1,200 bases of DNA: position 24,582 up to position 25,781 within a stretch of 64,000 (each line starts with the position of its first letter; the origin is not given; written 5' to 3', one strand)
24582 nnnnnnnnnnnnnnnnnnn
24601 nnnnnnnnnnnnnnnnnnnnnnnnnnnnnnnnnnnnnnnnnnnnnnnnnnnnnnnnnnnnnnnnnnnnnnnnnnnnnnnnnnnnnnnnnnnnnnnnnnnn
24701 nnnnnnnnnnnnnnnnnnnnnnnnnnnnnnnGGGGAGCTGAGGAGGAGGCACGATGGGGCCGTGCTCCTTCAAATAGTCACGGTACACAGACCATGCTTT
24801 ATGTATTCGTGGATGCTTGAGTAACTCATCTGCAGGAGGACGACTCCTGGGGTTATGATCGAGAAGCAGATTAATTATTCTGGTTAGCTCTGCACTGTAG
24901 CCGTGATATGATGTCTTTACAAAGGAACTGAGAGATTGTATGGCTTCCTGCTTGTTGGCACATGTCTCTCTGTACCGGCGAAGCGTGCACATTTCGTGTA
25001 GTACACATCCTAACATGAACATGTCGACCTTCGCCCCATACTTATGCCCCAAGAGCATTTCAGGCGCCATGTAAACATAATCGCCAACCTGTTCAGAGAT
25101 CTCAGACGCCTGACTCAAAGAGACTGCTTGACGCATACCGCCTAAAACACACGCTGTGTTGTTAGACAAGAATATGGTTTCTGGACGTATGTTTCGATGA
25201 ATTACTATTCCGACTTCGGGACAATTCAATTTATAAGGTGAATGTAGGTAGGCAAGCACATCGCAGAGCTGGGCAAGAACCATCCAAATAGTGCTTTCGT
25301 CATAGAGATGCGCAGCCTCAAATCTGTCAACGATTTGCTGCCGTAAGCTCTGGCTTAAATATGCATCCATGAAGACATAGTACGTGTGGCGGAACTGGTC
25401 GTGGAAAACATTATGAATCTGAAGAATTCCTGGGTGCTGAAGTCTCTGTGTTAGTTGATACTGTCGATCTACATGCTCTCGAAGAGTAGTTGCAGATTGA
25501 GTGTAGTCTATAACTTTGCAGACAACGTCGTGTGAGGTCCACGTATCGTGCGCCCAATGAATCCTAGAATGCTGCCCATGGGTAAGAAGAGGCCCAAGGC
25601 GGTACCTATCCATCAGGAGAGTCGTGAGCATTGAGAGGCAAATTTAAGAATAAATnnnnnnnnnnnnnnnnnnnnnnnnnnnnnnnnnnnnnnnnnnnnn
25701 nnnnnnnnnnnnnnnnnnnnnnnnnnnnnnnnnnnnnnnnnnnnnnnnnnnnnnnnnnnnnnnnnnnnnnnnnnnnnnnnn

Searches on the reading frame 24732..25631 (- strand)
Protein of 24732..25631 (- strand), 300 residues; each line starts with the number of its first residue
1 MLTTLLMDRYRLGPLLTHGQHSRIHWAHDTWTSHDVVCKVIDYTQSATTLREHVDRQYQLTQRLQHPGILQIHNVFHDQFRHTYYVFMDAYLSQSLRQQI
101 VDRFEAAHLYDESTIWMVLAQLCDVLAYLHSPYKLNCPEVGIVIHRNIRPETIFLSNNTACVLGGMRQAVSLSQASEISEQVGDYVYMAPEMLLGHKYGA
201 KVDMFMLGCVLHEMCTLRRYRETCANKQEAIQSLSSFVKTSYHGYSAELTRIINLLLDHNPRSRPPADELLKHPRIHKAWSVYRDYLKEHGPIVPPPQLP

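Call 47: search_solved_structures(query=window:24732-25631:-, show_alignments=1, max_evalue=1e-10)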
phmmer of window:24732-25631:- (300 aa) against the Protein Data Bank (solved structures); distinct sequences matched with E-value up to 1e-10: 197 (the best 60 are shown).
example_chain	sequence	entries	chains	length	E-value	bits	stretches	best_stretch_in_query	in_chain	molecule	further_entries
4apc_A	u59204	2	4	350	1.8e-21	80.2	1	22-276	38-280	SERINE/THREONINE-PROTEIN KINASE NEK1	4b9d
4a4x_A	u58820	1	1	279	1.6e-20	77.1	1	35-276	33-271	SERINE/THREONINE-PROTEIN KINASE NEK2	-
6vpi_A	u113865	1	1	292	4.3e-20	75.6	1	8-276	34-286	TPX2 fragment - Aurora A kinase domain fusion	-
2jav_A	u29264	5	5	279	5.6e-20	75.2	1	35-276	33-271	SERINE/THREONINE-PROTEIN KINASE NEK2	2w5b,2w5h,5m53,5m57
2w5a_A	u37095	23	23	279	5.7e-20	75.2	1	35-276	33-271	SERINE/THREONINE-PROTEIN KINASE NEK2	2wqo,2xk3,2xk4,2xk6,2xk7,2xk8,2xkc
2xru_A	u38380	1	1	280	9.8e-20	74.4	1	8-276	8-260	SERINE/THREONINE-PROTEIN KINASE 6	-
6tm5_Q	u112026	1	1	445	1.5e-19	73.8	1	35-277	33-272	Serine/threonine-protein kinase Nek2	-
6tm5_S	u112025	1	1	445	1.5e-19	73.8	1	35-277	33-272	Serine/threonine-protein kinase Nek2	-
2wtv_A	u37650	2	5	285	1.8e-19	73.6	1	8-276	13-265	SERINE/THREONINE-PROTEIN KINASE 6 AURORA/IPL1-RELATED KINASE 1, BREAST TUMOR-AMPLIFIED KIN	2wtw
6vpj_A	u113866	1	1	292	2.1e-19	73.3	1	8-276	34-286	TPX2 fragment - Aurora A kinase domain fusion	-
2c6d_A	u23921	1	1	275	2.4e-19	73.2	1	8-276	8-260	SERINE/THREONINE-PROTEIN KINASE 6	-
3fdn_A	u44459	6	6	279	2.4e-19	73.1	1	8-276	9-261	Serine/threonine-protein kinase 6 | Aurora kinase A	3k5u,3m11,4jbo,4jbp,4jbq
3lau_A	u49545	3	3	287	2.4e-19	73.1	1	7-276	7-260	Serine/threonine-protein kinase 6 | AURORA KINASE A | AURORA 2 KINASE DOMAIN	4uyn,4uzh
2c6e_A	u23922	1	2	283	2.5e-19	73.1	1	8-276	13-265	SERINE/THREONINE-PROTEIN KINASE 6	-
9s0w_A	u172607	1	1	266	2.8e-19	72.9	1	8-276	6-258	Aurora kinase A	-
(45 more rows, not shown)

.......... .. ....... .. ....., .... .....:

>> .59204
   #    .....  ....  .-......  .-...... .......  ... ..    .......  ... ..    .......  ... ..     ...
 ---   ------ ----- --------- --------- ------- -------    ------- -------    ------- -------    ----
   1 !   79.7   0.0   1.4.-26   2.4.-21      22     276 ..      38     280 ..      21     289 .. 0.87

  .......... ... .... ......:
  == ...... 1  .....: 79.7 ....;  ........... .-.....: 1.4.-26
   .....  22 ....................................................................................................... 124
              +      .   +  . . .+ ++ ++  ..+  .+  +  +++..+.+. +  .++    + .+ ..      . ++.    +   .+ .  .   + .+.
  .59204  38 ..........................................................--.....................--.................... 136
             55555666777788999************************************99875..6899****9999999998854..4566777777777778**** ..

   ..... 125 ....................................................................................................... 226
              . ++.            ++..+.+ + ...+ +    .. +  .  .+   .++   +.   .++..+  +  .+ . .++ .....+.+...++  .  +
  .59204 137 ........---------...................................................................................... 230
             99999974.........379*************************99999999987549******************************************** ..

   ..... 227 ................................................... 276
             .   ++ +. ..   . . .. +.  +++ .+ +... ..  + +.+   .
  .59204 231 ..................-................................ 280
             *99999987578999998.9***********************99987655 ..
